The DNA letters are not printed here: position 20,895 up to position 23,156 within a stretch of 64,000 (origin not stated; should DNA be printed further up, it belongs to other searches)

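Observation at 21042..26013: Exported three-gene operon of unknown function with Cys-, Met- and His-rich ligand patches: candidate undescribed envelope metal-handling system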

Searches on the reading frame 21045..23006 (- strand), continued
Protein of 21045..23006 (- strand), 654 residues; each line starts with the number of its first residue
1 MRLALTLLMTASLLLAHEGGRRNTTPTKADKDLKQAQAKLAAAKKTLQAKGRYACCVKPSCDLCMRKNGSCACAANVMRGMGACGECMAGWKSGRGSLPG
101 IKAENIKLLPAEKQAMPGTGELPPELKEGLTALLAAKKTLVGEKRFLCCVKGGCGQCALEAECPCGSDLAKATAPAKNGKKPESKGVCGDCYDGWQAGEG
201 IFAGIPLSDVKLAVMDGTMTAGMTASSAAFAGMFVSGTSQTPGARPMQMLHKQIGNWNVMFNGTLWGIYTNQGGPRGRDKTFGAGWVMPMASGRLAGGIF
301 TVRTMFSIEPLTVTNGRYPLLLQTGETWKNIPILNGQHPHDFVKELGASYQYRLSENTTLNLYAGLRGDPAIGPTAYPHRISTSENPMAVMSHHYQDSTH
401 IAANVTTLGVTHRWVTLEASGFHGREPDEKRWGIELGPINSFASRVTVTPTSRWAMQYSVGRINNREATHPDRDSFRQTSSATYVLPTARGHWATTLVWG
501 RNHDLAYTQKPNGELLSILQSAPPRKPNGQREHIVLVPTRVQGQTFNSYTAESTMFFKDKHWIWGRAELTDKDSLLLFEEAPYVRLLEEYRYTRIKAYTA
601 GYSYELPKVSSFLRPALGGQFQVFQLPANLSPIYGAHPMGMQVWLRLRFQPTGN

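Call 40: find_related_loci(query=A1, collection=genome_contigs, flank=10000)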
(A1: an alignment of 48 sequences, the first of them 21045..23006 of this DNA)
Query A1 (654 aa) in genome_contigs; peptide patterns used: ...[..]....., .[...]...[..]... (x = any residue, [..] = any of these).
600 stretches matched a pattern (row limit reached: there are more); 590 encode a relative of the query (tblastn E <= 1e-3); the best 80 are kept; 80 distinct loci.
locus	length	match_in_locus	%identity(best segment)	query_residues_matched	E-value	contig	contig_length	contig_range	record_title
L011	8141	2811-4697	67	15-654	0e+0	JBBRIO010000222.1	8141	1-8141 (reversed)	MAG: Bryobacterales bacterium isolate Co_metawrap_2796 Cmw_2796_k141_17739234_length_8141_cov_8.0000, whole genome shotg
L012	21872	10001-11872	63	1-650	0e+0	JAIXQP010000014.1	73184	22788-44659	MAG: Acidobacteriales bacterium isolate C4_MAG_00032 pond_C4_MAG_00032_000000000006, whole genome shotgun sequence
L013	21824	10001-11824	63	17-650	0e+0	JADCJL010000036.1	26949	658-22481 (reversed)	MAG: Acidobacteriaceae bacterium isolate M025S2SP1A36QC M025S2_36, whole genome shotgun sequence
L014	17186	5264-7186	61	4-652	0e+0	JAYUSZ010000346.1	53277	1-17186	MAG: Bryobacterales bacterium isolate GL119_DN_concoct_185 GL119_DN_concoct_185_345, whole genome shotgun sequence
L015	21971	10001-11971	58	17-651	0e+0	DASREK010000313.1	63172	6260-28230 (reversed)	MAG TPA_asm: Bryobacterales bacterium isolate SMAG_U10004 k141_1137353, whole genome shotgun sequence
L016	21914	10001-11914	56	3-648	0e+0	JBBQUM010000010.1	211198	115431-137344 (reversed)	MAG: Bryobacterales bacterium isolate Co_metawrap_1921 Cmw_1921_k141_27946299_length_211198_cov_16.9997, whole genome sh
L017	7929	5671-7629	55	1-654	0e+0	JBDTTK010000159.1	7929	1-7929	MAG: Bryobacteraceae bacterium isolate cluster3_bin.294 NODE_45104_length_7929_cov_5.600584, whole genome shotgun sequen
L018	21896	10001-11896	53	17-649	0e+0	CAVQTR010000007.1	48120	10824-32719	MAG: Bryobacterales bacterium isolate MFD09671.bin.1.44 genome assembly, contig: contig_98109, whole genome shotgun sequ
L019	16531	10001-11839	49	7-649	0e+0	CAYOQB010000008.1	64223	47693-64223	MAG TPA_asm: uncultured Solibacteraceae bacterium isolate binchicken_co276_160 genome assembly, contig: NODE_466_length_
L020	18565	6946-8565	43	8-650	1e-158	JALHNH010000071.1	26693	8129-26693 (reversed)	MAG: Bryobacter sp. isolate Bin_54_2 c_000000007823, whole genome shotgun sequence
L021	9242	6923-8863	74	1-652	0e+0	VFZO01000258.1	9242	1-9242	MAG: Acidobacteria bacterium isolate M_DeepCast_100m_m2_066 M_DeepCast_100m_m2_066_Ga0194119_10015483, whole genome shot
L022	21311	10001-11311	55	207-649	4e-156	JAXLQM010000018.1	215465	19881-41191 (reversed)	MAG: Bryobacteraceae bacterium isolate STL-ACI3 C4.145.fa-18, whole genome shotgun sequence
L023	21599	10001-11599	43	17-652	5e-154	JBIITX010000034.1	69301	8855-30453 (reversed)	MAG: Bryobacter sp. isolate ME2004-08-06_3300043437_group2_bin122 Rohwer_bin1_scaffold_178_c1, whole genome shotgun sequ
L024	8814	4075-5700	42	8-652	2e-153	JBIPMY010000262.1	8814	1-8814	MAG: Bryobacter sp. isolate ME2017-07-24_3300042509_group7_bin86 Rohwer_bin2_scaffold_7205_c1, whole genome shotgun sequ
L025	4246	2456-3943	43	3-650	1e-134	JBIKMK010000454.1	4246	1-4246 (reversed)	MAG: Bryobacteraceae bacterium isolate ME2014-09-07_3300035187_group5_bin119 Rohwer_bin7_scaffold_30298_c1, whole genome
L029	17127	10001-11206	44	215-648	2e-112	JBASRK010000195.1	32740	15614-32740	MAG: Candidatus Acidiferrales bacterium isolate MFD13528_ilm_asm_bin23 k127_205723, whole genome shotgun sequence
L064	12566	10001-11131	44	236-648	7e-103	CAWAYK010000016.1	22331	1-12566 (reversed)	MAG: uncultured Acidobacteriota bacterium isolate MFD05513.bin.1.199 genome assembly, contig: contig_87062, whole genome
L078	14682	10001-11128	43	236-648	2e-101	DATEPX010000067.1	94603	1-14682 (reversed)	MAG TPA_asm: Terriglobales bacterium isolate SMAG_U9032 k141_1566354, whole genome shotgun sequence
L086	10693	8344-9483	43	236-648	4e-100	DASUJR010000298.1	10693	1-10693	MAG TPA_asm: Candidatus Acidiferrales bacterium isolate SMAG_U1491 k141_76484, whole genome shotgun sequence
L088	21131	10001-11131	44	236-648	4e-100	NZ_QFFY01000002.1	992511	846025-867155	Occallatibacter savannae strain AB23 2556798640, whole genome shotgun sequence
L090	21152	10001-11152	43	229-648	4e-100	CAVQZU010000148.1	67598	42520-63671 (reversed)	MAG: uncultured Acidobacteriota bacterium isolate MFD10064.bin.2.95 genome assembly, contig: contig_74805, whole genome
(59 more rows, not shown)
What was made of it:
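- The pair occurs in Bryobacterales, Blastocatellia and Chthonomonadales (call 40).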

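Call 47: search_protein_families(library=pfam, proteins=[L078:5906-9157:+, L086:4867-7956:+], max_evalue=1)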
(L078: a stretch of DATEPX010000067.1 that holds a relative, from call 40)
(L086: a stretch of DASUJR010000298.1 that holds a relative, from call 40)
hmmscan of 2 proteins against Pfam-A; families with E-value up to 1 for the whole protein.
L078:5906-9157:+ (1084 aa): 3 families
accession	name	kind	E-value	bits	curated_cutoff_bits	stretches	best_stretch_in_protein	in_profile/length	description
PF00873.25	ACR_tran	-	1.8e-221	738.2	28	1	41-1067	8-1020/1021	AcrB/AcrD/AcrF family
PF10726.14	DUF2518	-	0.083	13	25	1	29-66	25-62/145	Protein of function (DUF2518)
PF08728.15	CRT10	-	0.16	10.7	23.6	1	44-146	57-155/656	CRT10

L086:4867-7956:+ (1030 aa): 2 families
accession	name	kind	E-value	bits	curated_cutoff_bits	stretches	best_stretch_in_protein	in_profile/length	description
PF00873.25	ACR_tran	-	1.1e-246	821.7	28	1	6-1021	2-1020/1021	AcrB/AcrD/AcrF family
PF03176.21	MMPL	-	0.00025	20.5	20.5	2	833-943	108-228/333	MMPL family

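Call 49: search_protein_families(library=ncbifam, proteins=[L078:5906-9157:+, L086:4867-7956:+], max_evalue=1e-20)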
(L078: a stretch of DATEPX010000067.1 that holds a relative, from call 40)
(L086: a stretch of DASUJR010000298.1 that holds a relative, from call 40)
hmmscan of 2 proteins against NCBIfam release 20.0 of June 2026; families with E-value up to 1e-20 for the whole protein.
L078:5906-9157:+ (1084 aa): 11 families
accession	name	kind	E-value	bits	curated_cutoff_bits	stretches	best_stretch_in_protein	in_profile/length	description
TIGR00914.1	2A0601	subfamily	0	1078.4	701.45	1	30-1071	1-1039/1051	CusA/CzcA family heavy metal efflux RND transporter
NF033617.1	RND_permease_2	subfamily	3.7e-126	422.4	1250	1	49-1068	15-1008/1009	multidrug efflux RND transporter permease subunit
NF000282.2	RND_permease_1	subfamily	6.2e-108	362.1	1250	1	51-1068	17-1028/1029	multidrug efflux RND transporter permease subunit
TIGR00915.1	2A0602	subfamily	4e-98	329.6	940.35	1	51-1070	18-1031/1050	efflux RND transporter permease subunit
NF007905.0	PRK10614.1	equivalog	6.8e-75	252.5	1774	1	51-1070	20-1011/1025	multidrug efflux RND transporter permease subunit MdtC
NF007798.0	PRK10503.1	equivalog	3.9e-71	240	1584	1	52-1072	30-1027/1040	MdtB/MuxB family multidrug efflux RND transporter permease subunit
NF000037.1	RND_perm_OqxB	exception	2.7e-64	217.5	2200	2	50-539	19-501/1050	multidrug efflux RND transporter permease subunit OqxB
NF007131.0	PRK09577.1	equivalog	6.3e-64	216.2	1768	1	50-1068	17-1023/1045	multidrug efflux RND transporter permease subunit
NF007133.0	PRK09579.1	equivalog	9.8e-64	215.4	1763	1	46-1074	15-1009/1017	multidrug efflux RND transporter permease subunit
NF007842.1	PRK10555.1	equivalog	2.4e-62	211.1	1854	1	50-1070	17-1029/1036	multidrug efflux RND transporter permease AcrD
NF011706.2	PRK15127.1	equivalog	5.6e-57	193.4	2150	1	50-1075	17-1037/1049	multidrug efflux RND transporter permease subunit AcrB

L086:4867-7956:+ (1030 aa): 11 families
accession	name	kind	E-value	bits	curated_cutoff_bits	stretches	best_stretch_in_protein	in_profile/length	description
TIGR00914.1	2A0601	subfamily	2.9e-263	876.2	701.45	1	1-1023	1-1037/1051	CusA/CzcA family heavy metal efflux RND transporter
NF033617.1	RND_permease_2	subfamily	2.9e-150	502.3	1250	1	15-1023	10-1009/1009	multidrug efflux RND transporter permease subunit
NF000282.2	RND_permease_1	subfamily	3.9e-131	438.9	1250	1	17-1023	12-1029/1029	multidrug efflux RND transporter permease subunit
TIGR00915.1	2A0602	subfamily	2.6e-115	386.5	940.35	1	19-1023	15-1030/1050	efflux RND transporter permease subunit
NF007905.0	PRK10614.1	equivalog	5.2e-102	342.2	1774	1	17-1022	15-1009/1025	multidrug efflux RND transporter permease subunit MdtC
NF007798.0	PRK10503.1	equivalog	1.5e-92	310.8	1584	1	17-1023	25-1024/1040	MdtB/MuxB family multidrug efflux RND transporter permease subunit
NF007133.0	PRK09579.1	equivalog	4.3e-89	299.4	1763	1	9-1025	7-1006/1017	multidrug efflux RND transporter permease subunit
NF007131.0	PRK09577.1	equivalog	1.2e-83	281.4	1768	1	18-1024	14-1025/1045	multidrug efflux RND transporter permease subunit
NF007842.1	PRK10555.1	equivalog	1.5e-78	264.8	1854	1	18-1023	14-1028/1036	multidrug efflux RND transporter permease AcrD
NF000037.1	RND_perm_OqxB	exception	4.5e-68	230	2200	2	18-494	16-501/1050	multidrug efflux RND transporter permease subunit OqxB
NF011706.2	PRK15127.1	equivalog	2.2e-66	224.5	2150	1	17-1023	13-1031/1049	multidrug efflux RND transporter permease subunit AcrB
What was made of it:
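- CusA/CzcA-type RND genes lie within 10 kb in four loci; the TIGR00914 match was confirmed for L078 (1078 bits) and L086 (call 49). The HME-RND family match does not fix the metal (call 49).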

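Call 51: search_protein_families(library=ncbifam, proteins=[L078:2651-3010:+, L088:9812-11140:+, L029:9755-11224:+, L029:7448-7846:-, L029:8660-9067:+, L064:8320-8619:-, L090:8612-8971:+], max_evalue=1)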
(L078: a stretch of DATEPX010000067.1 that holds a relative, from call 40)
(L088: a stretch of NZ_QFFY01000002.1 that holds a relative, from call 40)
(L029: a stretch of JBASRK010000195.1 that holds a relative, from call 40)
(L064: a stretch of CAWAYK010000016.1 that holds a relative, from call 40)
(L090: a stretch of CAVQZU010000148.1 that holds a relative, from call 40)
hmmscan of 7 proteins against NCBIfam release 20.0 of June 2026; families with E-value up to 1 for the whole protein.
L078:2651-3010:+ (120 aa): 1 family
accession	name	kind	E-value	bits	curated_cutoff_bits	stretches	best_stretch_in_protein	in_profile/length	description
TIGR01437.1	selA_rel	subfamily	0.042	12.8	385.3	1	41-88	144-191/363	DgaE family pyridoxal phosphate-dependent ammonia lyase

L088:9812-11140:+ (443 aa): 0 families

L029:9755-11224:+ (490 aa): 0 families

L029:7448-7846:- (132 aa): 0 families

L029:8660-9067:+ (136 aa): 0 families

L064:8320-8619:- (99 aa): 1 family
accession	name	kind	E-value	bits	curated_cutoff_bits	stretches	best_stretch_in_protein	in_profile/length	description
NF045930.1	Cytc6PetJCyano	equivalog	0.064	13.2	135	1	14-55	8-46/110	cytochrome c6 PetJ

L090:8612-8971:+ (120 aa): 1 family
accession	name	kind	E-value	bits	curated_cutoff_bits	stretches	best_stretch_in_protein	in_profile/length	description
NF001395.0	PRK00281.3-1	equivalog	0.083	12.2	394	1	15-54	256-295/306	undecaprenyl-diphosphate phosphatase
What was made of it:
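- Tried and rejected: Small LRI-tail proteins and other unnamed neighbours gave no NCBIfam or Pfam matches (calls 47, 51).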

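Call 55: search_protein_families(library=pfam, alignment_id=A4, max_evalue=0.00001)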
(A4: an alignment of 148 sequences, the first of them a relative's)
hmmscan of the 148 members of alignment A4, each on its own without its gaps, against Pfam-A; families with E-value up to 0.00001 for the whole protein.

A. member 1, L029:8015-8536:+ (174 aa): 1 family
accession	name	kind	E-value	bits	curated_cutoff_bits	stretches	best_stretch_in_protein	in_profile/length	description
PF12867.12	DinB_2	-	1.7e-14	54.8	24.8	1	27-162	4-128/128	DinB superfamily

B. families by the number of members that match (of 148 scanned): 131 families (the first 25 are shown)
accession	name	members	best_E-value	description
PF01593.30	Amino_oxidase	6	7.4e-55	Flavin containing amine oxidoreductase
PF13450.12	NAD_binding_8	6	1.1e-12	NAD(P)-binding Rossmann-like domain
PF01266.30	DAO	6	4.9e-10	FAD dependent oxidoreductase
PF11950.13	DUF3467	5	6.2e-22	Protein of unknown function (DUF3467)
PF04075.20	F420H2_quin_red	5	9e-15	F420H(2)-dependent quinone reductase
PF00557.29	Peptidase_M24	4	2.8e-48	Metallopeptidase family M24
PF04366.17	Ysc84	4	2.9e-38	Las17-binding protein actin regulator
PF01979.26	Amidohydro_1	4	4.5e-38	Amidohydrolase family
PF13524.12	Glyco_trans_1_2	4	2e-36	Glycosyl transferase-like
PF00483.29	NTP_transferase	4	2.4e-16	Nucleotidyl transferase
PF01321.24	Creatinase_N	4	2.5e-14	Creatinase/Prolidase N-terminal domain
PF07969.17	Amidohydro_3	4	2.9e-14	Amidohydrolase family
PF13185.12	GAF_2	3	3.9e-47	GAF domain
PF01590.32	GAF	3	2.4e-43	GAF domain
PF13492.12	GAF_3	3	1.1e-33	GAF domain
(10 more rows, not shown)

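Call 61: search_protein_families(library=pfam, alignment_id=A5, max_evalue=0.00001)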
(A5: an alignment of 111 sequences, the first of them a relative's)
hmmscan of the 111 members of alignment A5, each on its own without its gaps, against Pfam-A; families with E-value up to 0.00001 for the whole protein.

A. member 1, L001:42-2570:+ (843 aa): 1 family
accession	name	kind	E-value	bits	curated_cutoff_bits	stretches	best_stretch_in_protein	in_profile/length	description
PF01075.23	Glyco_transf_9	-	2.6e-15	56.9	22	1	6-111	133-236/247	Glycosyltransferase family 9 (heptosyltransferase)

B. families by the number of members that match (of 111 scanned): 132 families (the first 25 are shown)
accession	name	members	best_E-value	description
PF07719.23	TPR_2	4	4.5e-78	Tetratricopeptide repeat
PF00515.34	TPR_1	4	1.1e-71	Tetratricopeptide repeat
PF13431.12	TPR_17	4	3.1e-57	Tetratricopeptide repeat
PF14559.12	TPR_19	4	1.2e-46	Tetratricopeptide repeat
PF13414.12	TPR_11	3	2.9e-77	TPR repeat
PF13432.12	TPR_16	3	6.3e-63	Tetratricopeptide repeat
PF13181.12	TPR_8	3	3.2e-59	Tetratricopeptide repeat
PF13428.12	TPR_14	3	7.5e-47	Tetratricopeptide repeat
PF13424.12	TPR_12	3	2.3e-42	Tetratricopeptide repeat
PF06439.18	3keto-disac_hyd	3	7.3e-37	3-keto-disaccharide hydrolase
PF00535.33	Glycos_transf_2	3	1e-31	Glycosyl transferase family 2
PF23914.1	TPR_CcmH_CycH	3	2.7e-30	Cytochrome c-type biogenesis protein H TPR domain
PF13174.12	TPR_6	3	2.5e-29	Tetratricopeptide repeat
PF08241.18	Methyltransf_11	3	1.4e-25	Methyltransferase domain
PF19190.6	BACON_2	3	5.3e-24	Viral BACON domain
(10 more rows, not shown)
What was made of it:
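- Tried and rejected: It was rejected as a general explanation (calls 55, 61).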

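Call 68: search_solved_structures(query=A1, max_evalue=10)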
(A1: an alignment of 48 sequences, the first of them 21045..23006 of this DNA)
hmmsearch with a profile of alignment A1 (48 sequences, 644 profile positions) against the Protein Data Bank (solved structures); distinct sequences matched with E-value up to 10: 0.
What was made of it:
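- On PcoB/CopB (PF05275) - gene 3: No PDB sequence hit with the profile (call 68).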

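Call 82: search_protein_representatives(alignment_id=A1)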
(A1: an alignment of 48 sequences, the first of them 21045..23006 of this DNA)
Query: 48 sequences, 644 profile positions. Proteins with E-value up to 0.001 (for the whole library): 3908; up to 1e-10: 2604; up to 1e-30: 1001. The best 150 are listed.
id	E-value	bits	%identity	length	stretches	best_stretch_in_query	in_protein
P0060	0.0e+00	1070.3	-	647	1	5-642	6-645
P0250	5.7e-211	718.6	-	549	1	206-640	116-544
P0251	4.8e-197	672.6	-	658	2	5-496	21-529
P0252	8.6e-194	661.9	-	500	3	129-495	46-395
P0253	4.6e-184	629.7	-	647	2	6-497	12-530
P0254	7.8e-183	625.7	-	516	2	236-428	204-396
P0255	2.2e-174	597.8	-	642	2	8-495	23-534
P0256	1.2e-162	559.0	-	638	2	14-506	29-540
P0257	2.3e-154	531.6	-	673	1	325-641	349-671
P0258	2.4e-154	531.5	-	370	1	199-484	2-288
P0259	9.8e-152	522.9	-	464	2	221-497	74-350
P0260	5.8e-149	513.8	-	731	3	245-496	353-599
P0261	1.0e-147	509.7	-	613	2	5-528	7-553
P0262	3.4e-146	504.6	-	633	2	10-496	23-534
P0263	1.7e-134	466.0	-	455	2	213-498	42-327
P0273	4.6e-116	405.1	-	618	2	203-500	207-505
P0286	1.4e-108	380.3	-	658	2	210-496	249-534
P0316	1.7e-94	333.8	-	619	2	207-496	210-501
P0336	1.0e-90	321.4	-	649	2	225-496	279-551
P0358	1.1e-86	308.1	-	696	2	226-496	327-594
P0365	1.7e-85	304.0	-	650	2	221-498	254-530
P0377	8.6e-85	301.8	-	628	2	197-501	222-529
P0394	4.8e-83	296.0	-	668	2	208-497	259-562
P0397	7.4e-83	295.4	-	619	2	222-508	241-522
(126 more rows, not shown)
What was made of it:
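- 21045..22319 (-): Beta-barrel domain (aa 230-654), about 16-18 strands. 3,908 clusters in the representative library (call 82).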
